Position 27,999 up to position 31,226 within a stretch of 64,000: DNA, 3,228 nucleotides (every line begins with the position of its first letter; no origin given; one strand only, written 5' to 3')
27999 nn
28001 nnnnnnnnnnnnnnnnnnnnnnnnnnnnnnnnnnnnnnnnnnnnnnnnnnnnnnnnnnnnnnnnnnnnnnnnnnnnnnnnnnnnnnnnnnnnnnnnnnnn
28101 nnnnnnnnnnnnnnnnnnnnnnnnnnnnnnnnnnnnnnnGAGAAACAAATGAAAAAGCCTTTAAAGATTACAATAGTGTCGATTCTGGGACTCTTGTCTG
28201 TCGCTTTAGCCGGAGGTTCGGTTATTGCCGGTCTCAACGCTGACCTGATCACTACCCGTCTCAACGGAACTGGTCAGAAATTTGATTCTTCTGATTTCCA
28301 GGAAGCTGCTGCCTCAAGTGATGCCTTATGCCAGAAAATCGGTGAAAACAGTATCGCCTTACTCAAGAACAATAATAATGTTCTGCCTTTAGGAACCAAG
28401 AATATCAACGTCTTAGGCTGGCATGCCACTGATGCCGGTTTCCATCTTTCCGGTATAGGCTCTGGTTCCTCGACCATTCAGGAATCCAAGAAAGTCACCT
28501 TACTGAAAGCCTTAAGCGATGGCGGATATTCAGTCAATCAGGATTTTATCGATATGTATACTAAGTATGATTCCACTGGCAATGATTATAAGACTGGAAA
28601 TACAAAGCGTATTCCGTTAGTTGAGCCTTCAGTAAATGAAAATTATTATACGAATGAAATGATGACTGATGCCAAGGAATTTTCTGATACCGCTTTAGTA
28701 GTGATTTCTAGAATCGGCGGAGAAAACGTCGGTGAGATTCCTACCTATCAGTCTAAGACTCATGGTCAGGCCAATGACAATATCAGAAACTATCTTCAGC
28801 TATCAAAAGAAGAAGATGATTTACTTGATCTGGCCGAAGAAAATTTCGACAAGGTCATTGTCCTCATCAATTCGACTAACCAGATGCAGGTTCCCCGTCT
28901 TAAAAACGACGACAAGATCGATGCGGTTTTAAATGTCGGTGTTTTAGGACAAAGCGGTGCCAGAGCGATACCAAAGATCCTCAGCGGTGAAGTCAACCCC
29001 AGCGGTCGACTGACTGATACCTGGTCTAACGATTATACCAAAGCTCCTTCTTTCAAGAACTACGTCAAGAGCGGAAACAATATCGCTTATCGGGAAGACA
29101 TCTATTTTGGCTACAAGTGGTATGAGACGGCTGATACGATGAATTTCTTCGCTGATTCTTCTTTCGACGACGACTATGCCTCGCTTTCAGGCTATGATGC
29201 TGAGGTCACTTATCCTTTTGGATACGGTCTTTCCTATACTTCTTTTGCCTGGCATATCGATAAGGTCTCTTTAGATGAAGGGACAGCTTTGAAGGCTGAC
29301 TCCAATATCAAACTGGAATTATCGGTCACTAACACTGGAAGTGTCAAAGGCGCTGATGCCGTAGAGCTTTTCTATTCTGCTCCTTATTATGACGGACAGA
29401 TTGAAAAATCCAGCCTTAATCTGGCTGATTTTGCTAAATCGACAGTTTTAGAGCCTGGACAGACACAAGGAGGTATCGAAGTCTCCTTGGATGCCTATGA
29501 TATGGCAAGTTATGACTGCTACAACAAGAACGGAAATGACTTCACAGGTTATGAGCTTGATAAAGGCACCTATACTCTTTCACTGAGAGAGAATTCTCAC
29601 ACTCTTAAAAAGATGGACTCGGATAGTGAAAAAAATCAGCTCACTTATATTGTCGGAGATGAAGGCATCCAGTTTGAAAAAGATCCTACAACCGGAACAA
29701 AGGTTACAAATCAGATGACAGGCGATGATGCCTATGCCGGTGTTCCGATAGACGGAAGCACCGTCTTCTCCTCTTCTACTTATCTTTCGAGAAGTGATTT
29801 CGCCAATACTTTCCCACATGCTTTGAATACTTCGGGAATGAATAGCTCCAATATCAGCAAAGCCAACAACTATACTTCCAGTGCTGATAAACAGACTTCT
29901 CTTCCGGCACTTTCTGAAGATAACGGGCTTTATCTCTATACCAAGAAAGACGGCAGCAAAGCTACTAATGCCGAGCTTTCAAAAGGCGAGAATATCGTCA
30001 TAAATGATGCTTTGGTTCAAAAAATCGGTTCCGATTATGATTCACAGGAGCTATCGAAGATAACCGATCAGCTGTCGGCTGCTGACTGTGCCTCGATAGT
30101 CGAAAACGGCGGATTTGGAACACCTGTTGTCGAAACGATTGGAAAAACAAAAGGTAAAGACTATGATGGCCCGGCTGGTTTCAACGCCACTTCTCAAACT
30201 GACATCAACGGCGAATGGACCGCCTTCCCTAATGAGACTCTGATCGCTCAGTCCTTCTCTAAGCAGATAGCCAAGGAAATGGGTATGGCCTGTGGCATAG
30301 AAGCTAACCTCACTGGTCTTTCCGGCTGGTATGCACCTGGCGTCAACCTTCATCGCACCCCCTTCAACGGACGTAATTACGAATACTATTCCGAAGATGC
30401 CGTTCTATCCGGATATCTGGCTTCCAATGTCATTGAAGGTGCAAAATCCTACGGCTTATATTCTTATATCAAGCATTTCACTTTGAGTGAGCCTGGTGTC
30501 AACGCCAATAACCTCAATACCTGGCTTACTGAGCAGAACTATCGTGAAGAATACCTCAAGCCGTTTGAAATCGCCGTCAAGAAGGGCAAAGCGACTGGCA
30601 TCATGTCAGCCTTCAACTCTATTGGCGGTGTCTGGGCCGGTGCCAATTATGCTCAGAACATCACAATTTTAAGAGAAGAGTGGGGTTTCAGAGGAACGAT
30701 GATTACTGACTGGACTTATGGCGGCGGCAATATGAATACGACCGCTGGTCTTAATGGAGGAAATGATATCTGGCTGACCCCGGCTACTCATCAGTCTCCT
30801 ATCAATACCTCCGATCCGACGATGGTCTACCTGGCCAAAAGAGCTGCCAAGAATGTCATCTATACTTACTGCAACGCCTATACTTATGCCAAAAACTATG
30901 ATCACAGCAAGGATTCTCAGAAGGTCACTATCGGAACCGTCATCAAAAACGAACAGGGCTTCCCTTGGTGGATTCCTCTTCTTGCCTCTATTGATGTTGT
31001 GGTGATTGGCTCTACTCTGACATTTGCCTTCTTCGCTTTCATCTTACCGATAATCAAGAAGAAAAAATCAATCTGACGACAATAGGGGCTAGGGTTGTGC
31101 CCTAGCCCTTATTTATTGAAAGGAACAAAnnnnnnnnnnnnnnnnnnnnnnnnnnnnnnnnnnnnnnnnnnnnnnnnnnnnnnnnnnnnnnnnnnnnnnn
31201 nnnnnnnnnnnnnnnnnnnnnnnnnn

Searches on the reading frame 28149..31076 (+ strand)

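Call 7: search_protein_families(library=pfam, proteins=[window:28149-31076:+], max_evalue=0.01)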
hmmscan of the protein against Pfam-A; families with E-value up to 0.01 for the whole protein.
window:28149-31076:+ (975 aa): 2 families
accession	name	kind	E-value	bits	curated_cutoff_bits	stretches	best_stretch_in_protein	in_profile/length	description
PF01915.27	Glyco_hydro_3_C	-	7.6e-29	101.6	31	1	70-322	2-200/200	Glycosyl hydrolase family 3 C-terminal domain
PF00933.27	Glyco_hydro_3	-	7.4e-25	88.5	27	1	688-884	80-288/316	Glycosyl hydrolase family 3 N terminal domain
